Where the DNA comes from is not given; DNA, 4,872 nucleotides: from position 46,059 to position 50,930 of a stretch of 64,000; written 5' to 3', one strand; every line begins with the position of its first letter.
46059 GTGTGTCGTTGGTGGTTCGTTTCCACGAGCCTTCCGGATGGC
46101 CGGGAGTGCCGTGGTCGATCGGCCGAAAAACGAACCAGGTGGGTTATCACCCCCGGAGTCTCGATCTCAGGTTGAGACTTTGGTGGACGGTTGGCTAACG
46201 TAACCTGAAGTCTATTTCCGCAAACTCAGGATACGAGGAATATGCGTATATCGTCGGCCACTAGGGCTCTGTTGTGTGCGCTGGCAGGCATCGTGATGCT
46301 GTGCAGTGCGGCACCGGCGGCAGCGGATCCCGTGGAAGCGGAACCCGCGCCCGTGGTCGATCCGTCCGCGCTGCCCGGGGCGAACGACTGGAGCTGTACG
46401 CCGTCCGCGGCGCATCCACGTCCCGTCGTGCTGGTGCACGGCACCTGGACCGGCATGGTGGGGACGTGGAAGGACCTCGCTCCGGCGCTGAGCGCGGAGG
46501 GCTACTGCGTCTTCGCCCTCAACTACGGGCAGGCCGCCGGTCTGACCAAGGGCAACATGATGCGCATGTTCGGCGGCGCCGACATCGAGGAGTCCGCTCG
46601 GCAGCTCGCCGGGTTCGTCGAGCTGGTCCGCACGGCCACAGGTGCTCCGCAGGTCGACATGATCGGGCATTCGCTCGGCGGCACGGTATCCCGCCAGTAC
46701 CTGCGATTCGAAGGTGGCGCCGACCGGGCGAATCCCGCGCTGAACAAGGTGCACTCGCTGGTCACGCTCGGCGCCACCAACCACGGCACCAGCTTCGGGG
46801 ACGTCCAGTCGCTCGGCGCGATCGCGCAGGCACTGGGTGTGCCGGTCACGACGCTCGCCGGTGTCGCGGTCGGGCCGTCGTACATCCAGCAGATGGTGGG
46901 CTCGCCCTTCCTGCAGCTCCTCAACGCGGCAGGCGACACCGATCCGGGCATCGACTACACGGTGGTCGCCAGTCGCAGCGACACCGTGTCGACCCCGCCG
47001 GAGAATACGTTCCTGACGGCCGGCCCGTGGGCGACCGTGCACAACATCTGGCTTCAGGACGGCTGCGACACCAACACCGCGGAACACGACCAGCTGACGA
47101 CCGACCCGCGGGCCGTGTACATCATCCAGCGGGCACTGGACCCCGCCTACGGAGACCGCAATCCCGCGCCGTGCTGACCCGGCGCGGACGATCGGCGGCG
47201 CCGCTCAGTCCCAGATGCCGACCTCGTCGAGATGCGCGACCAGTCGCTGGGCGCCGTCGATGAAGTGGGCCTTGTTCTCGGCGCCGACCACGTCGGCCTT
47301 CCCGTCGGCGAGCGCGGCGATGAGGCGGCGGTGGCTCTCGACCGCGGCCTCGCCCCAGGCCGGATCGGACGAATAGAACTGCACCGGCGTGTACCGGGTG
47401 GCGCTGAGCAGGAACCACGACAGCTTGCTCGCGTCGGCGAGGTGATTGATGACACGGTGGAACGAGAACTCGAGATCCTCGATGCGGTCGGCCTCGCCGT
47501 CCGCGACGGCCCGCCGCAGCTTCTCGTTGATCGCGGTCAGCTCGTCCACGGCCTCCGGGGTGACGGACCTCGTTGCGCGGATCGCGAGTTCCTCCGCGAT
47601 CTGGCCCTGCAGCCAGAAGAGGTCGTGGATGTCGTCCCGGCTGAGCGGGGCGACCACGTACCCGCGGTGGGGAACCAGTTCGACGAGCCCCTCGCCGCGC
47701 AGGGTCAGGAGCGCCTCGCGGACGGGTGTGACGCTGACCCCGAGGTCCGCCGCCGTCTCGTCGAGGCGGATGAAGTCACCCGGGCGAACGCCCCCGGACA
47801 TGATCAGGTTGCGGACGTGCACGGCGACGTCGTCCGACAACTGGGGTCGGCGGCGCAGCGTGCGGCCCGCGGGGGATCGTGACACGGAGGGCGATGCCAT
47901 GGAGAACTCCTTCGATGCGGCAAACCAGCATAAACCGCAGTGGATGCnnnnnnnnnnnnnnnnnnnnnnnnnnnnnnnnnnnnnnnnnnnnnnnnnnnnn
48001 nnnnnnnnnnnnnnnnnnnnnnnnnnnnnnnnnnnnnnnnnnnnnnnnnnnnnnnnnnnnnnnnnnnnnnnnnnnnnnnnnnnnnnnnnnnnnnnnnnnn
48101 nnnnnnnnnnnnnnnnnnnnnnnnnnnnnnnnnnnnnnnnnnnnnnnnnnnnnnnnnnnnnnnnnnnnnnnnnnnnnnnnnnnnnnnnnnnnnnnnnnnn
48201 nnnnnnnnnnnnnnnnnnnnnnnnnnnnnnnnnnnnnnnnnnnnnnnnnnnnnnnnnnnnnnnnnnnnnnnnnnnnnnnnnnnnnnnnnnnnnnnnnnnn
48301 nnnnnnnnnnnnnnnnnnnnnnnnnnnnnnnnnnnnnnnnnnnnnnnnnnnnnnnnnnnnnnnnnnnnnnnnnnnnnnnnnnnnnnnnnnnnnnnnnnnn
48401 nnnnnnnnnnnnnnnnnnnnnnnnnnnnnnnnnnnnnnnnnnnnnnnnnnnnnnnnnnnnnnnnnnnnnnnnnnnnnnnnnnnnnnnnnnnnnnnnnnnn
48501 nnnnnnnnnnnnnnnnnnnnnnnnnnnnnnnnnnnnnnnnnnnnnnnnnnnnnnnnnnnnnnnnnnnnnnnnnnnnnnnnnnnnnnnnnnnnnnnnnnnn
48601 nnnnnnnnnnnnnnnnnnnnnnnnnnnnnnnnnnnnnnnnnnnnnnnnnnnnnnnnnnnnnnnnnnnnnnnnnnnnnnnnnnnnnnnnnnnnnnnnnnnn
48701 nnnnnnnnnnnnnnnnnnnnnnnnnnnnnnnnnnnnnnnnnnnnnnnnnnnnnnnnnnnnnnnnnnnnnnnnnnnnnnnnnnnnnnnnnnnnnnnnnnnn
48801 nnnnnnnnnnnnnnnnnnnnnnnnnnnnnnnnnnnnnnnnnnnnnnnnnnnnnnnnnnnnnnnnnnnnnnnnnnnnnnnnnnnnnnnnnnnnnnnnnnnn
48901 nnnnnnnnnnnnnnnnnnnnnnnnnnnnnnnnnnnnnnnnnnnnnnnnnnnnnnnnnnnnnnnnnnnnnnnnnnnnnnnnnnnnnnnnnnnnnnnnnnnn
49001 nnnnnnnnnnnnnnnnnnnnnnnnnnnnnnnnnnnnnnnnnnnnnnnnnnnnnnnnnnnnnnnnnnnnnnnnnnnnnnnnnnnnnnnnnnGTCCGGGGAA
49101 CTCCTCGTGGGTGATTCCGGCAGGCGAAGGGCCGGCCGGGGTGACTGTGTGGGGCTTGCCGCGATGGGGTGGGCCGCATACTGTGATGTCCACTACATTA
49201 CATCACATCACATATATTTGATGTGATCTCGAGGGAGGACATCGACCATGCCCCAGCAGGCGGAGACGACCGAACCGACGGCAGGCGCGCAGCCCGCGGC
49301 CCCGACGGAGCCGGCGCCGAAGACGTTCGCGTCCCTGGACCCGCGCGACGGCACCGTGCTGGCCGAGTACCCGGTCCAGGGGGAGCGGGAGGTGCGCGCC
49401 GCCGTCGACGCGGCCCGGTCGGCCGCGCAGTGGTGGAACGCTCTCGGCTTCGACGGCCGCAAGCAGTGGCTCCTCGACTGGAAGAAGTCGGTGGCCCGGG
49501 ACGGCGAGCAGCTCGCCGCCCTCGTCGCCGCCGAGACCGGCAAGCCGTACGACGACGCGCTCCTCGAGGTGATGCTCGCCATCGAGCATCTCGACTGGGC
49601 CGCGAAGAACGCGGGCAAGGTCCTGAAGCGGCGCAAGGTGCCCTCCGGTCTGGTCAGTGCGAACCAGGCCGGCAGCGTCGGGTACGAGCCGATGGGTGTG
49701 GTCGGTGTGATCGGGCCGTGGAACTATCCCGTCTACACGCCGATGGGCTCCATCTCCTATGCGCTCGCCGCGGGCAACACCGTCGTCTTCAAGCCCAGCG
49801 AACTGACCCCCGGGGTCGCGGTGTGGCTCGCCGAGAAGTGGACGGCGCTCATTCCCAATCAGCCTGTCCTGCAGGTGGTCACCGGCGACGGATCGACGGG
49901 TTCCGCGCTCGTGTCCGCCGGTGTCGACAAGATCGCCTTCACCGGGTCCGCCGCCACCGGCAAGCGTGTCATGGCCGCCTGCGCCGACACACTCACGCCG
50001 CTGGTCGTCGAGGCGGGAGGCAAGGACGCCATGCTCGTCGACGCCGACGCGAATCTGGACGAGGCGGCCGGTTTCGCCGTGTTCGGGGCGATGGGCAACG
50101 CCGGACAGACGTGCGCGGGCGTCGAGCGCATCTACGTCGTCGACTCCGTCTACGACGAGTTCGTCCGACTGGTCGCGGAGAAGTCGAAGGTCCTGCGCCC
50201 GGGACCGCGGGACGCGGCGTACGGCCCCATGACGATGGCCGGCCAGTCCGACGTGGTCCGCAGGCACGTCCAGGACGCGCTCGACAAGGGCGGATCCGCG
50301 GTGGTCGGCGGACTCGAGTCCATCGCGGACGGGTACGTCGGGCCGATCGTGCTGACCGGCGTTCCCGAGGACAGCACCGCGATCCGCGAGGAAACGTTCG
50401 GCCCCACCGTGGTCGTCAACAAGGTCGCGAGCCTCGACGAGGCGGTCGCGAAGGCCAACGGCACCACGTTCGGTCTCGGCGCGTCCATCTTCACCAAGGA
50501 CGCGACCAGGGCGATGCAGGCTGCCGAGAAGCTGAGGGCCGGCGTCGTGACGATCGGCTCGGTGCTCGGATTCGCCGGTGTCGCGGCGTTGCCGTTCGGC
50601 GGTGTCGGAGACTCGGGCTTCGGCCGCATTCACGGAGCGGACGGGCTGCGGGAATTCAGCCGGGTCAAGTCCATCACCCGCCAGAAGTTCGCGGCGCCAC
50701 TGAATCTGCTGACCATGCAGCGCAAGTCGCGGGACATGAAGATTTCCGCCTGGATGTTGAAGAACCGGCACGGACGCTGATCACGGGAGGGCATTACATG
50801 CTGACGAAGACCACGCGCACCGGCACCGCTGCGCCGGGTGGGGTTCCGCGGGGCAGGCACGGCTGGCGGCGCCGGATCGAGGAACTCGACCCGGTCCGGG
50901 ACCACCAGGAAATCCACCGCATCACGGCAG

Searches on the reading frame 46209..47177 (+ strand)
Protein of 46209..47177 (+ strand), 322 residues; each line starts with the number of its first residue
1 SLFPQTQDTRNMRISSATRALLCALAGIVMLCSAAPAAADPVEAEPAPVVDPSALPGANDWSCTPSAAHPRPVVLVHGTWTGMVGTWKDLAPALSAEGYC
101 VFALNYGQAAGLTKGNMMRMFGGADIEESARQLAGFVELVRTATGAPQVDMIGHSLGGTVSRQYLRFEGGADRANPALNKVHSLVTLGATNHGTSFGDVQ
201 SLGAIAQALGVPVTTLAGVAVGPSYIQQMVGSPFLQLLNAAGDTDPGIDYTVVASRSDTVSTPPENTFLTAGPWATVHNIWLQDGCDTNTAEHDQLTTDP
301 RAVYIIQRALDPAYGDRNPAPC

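Call 13: search_protein_families(library=pfam, proteins=[window:46209-47177:+], max_evalue=0.0001)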
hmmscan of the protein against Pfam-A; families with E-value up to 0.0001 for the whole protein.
window:46209-47177:+ (322 aa): 6 families
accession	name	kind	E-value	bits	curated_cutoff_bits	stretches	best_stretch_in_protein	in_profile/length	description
PF01674.24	Lipase_2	-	1.2e-17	64.6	20.3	1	71-298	2-211/219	Lipase (class 2)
PF00561.26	Abhydrolase_1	-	9.7e-11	42.2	25.8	1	72-192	2-107/245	alpha/beta hydrolase fold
PF12697.13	Abhydrolase_6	-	6.8e-08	33.9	26.3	1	73-279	1-167/217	Alpha/beta hydrolase family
PF24096.1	DUF7379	-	1.2e-07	32.3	33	1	124-215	48-136/191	Domain of unknown function (DUF7379)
PF02089.21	Palm_thioest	-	5.2e-06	26.8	26.8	1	72-195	1-114/254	Palmitoyl protein thioesterase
PF12146.15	Hydrolase_4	-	1.7e-05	24.7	27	1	73-165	7-94/239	Serine aminopeptidase, S33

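Call 37: search_protein_families(library=ncbifam, proteins=[window:46242-47177:+], max_evalue=0.00001)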
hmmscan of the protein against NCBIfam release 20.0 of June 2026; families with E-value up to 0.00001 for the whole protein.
window:46242-47177:+ (311 aa): 0 families

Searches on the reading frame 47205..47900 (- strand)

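Call 14: search_protein_families(library=pfam, proteins=[window:47205-47900:-], max_evalue=0.0001)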
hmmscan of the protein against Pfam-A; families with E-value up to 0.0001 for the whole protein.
window:47205-47900:- (231 aa): 2 families
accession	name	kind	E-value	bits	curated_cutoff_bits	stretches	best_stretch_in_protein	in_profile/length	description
PF07729.17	FCD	-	5.9e-14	53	24.3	1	94-213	2-123/125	FCD domain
PF00392.27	GntR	-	1.5e-13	50.6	27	1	22-83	2-64/64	Bacterial regulatory proteins, gntR family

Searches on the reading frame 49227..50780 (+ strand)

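Call 13: search_protein_families(library=pfam, proteins=[window:49227-50780:+], max_evalue=0.0001)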
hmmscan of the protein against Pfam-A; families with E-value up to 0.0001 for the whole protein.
window:49227-50780:+ (517 aa): 1 family
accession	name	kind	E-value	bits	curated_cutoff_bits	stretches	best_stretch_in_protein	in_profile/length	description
PF00171.27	Aldedh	-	7.4e-126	420.8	23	1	30-483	5-461/461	Aldehyde dehydrogenase family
